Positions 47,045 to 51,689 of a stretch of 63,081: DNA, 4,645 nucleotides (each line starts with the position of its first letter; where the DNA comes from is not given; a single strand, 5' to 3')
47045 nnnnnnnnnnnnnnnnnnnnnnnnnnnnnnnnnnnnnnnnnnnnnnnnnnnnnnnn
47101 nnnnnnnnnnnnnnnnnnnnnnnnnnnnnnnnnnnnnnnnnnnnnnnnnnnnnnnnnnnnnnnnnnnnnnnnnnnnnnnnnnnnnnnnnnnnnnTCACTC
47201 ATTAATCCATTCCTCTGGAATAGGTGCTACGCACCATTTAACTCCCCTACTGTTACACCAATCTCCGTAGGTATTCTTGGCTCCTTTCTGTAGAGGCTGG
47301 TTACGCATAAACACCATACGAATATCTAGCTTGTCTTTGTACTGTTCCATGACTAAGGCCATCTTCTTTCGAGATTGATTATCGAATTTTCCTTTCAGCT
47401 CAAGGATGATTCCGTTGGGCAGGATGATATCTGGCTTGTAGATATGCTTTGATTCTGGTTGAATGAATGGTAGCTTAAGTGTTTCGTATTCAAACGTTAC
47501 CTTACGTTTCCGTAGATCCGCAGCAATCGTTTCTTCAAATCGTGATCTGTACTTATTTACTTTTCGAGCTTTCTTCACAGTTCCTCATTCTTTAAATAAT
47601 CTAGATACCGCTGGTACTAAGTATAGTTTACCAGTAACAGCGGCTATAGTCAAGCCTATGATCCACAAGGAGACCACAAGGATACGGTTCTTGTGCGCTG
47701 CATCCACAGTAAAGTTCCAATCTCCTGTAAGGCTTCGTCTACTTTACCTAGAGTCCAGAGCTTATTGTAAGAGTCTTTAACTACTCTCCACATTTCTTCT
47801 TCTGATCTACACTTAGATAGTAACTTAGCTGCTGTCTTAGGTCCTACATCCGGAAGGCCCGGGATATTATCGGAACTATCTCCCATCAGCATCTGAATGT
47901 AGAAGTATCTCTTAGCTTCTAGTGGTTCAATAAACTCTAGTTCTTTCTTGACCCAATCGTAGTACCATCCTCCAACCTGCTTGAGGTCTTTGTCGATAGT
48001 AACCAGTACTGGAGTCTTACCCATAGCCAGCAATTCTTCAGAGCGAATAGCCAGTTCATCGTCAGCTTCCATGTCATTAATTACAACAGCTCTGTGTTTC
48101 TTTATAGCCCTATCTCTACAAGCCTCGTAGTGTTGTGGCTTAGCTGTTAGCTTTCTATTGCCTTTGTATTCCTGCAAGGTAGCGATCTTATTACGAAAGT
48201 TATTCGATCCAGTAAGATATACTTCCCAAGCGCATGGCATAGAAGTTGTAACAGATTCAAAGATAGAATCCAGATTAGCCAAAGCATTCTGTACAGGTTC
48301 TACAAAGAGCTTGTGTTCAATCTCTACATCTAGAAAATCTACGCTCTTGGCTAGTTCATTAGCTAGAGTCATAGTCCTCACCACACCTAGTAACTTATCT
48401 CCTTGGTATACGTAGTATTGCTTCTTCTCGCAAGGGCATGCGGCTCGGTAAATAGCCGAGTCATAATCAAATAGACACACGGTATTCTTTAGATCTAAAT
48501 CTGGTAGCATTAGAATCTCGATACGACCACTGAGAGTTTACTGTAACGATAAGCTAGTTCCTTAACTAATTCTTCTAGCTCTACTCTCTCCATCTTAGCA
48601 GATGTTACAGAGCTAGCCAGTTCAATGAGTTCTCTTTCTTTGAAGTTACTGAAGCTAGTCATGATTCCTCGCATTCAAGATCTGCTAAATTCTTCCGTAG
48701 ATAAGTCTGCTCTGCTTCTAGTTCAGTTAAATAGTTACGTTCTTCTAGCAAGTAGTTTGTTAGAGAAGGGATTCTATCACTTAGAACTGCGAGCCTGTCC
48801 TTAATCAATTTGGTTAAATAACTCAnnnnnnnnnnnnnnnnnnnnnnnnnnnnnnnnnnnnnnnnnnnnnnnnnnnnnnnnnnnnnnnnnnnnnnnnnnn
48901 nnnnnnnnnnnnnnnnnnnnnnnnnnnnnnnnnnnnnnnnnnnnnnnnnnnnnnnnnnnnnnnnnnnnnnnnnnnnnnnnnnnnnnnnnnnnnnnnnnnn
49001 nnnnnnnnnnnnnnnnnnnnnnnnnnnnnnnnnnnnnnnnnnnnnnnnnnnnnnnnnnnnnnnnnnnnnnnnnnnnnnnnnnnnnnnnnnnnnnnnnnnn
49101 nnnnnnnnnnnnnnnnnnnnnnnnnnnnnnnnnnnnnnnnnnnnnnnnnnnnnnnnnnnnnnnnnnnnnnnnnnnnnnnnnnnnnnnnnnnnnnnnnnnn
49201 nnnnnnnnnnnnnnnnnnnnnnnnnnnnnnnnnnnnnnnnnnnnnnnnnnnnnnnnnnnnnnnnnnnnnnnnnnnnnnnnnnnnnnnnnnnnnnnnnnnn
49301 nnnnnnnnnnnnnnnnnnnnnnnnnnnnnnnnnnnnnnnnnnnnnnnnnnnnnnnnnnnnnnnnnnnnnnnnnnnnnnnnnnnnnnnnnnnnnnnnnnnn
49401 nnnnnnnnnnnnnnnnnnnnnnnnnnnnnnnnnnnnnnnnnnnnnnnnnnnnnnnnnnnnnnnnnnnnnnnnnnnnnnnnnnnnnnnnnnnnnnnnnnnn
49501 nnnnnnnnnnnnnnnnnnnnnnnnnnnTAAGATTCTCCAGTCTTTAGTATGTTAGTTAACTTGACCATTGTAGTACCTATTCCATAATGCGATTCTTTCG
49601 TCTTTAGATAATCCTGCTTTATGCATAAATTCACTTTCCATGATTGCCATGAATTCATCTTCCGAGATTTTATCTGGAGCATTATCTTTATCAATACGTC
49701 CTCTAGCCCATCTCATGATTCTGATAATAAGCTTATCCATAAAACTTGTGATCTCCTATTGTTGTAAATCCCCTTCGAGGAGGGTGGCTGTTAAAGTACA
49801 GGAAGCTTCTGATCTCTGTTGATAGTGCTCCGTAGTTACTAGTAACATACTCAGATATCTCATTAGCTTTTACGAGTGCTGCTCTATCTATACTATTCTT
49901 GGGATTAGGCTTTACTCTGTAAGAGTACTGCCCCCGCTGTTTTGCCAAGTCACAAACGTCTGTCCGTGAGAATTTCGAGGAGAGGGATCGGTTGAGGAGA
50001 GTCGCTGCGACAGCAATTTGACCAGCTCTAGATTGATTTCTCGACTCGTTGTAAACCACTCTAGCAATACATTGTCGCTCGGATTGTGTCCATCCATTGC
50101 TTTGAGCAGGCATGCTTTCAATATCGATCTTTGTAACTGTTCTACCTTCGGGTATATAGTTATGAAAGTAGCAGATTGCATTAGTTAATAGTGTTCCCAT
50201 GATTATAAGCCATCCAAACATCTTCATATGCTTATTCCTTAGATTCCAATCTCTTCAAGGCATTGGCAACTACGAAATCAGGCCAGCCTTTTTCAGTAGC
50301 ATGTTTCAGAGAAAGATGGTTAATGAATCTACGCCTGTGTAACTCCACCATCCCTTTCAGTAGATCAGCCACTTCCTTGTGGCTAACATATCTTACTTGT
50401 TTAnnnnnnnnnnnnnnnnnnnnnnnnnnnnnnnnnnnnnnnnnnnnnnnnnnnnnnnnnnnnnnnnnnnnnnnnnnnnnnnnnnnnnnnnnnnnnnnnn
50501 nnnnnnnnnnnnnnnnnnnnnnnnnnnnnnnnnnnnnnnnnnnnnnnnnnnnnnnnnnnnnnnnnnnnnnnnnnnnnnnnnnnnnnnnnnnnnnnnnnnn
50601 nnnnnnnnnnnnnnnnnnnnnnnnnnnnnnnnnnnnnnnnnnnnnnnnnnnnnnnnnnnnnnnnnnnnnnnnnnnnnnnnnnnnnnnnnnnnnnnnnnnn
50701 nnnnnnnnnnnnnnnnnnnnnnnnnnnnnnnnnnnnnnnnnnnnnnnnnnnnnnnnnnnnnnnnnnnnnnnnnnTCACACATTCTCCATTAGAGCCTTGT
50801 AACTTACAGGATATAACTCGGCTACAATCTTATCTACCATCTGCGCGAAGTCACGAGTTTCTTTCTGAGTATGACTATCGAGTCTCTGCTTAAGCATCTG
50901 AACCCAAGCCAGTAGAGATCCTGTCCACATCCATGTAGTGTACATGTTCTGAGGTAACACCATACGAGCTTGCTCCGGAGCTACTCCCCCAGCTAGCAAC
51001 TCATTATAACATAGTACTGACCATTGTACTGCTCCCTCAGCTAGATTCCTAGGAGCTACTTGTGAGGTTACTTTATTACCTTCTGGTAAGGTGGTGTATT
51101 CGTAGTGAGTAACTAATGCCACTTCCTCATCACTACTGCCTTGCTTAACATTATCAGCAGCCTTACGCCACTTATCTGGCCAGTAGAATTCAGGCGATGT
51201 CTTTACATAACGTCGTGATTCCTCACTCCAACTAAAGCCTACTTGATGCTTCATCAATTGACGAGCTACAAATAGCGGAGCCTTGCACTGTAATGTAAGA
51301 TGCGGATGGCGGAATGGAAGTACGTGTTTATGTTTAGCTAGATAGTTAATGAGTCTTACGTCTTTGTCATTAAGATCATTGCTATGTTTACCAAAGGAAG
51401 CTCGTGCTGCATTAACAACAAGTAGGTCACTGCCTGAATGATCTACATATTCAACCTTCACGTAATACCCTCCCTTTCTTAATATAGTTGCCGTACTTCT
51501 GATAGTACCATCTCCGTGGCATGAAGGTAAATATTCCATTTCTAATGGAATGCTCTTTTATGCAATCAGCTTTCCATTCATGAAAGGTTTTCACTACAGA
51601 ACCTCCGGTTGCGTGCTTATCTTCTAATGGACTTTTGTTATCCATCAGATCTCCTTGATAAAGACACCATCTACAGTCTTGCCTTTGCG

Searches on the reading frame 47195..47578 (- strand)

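Call 68: search_protein_families(library=phrogs, proteins=[window:47195-47578:-], max_evalue=0.001)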
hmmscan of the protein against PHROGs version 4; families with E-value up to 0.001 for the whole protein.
window:47195-47578:- (127 aa): 4 families
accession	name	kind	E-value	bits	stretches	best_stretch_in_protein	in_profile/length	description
phrog_945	-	DNA, RNA and nucleotide metabolism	1.8e-39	135.8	1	2-127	6-131/145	endonuclease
phrog_27028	-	DNA, RNA and nucleotide metabolism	2.3e-09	38.2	1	78-127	4-54/72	endonuclease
phrog_9019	-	DNA, RNA and nucleotide metabolism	4.9e-09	37.4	1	7-86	56-133/160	Holliday junction resolvase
phrog_22215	-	unknown function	0.00029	21.6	1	5-64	212-273/324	-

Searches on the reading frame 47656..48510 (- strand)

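Call 68: search_protein_families(library=phrogs, proteins=[window:47656-48510:-], max_evalue=0.001)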
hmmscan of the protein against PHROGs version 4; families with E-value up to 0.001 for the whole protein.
window:47656-48510:- (284 aa): 1 family
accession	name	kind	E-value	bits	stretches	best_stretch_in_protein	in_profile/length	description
phrog_107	-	DNA, RNA and nucleotide metabolism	1.8e-62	213.2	1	4-275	114-365/542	exonuclease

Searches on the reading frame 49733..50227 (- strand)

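Call 68: search_protein_families(library=phrogs, proteins=[window:49733-50227:-], max_evalue=0.001)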
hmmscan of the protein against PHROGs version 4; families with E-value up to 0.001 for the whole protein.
window:49733-50227:- (164 aa): 2 families
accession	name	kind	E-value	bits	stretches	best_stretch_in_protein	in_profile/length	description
phrog_938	-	lysis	2.8e-08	32.3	1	42-146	44-149/2185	endolysin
phrog_14642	-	lysis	3e-08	34.4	1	41-117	93-164/215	endolysin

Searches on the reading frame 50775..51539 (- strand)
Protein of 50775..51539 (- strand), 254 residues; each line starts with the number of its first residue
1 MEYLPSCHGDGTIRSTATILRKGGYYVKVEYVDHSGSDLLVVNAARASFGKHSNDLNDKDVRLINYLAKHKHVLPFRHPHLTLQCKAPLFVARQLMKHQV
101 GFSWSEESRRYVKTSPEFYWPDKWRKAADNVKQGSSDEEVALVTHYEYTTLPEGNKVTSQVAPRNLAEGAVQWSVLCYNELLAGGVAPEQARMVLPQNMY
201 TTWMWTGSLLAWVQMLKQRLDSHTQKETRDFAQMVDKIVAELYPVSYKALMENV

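Call 68: search_protein_families(library=phrogs, proteins=[window:50775-51539:-], max_evalue=0.001)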
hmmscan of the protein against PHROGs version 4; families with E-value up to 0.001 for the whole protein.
window:50775-51539:- (254 aa): 6 families
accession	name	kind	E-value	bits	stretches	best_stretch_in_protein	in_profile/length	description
phrog_85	-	DNA, RNA and nucleotide metabolism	3.4e-68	232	1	27-253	371-586/866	thymidylate synthase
phrog_10644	-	DNA, RNA and nucleotide metabolism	4e-25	89.8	1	88-251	8-155/160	thymidylate synthase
phrog_28804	-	DNA, RNA and nucleotide metabolism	4.1e-24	85.8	1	170-251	6-86/91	thymidylate synthase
phrog_26005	-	unknown function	2.1e-08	35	1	30-80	13-64/310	-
phrog_22708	-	DNA, RNA and nucleotide metabolism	1.6e-07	32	1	50-116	61-128/242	thymidylate synthase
phrog_23580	-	DNA, RNA and nucleotide metabolism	6.4e-07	30.4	1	28-86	2-67/178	thymidylate synthase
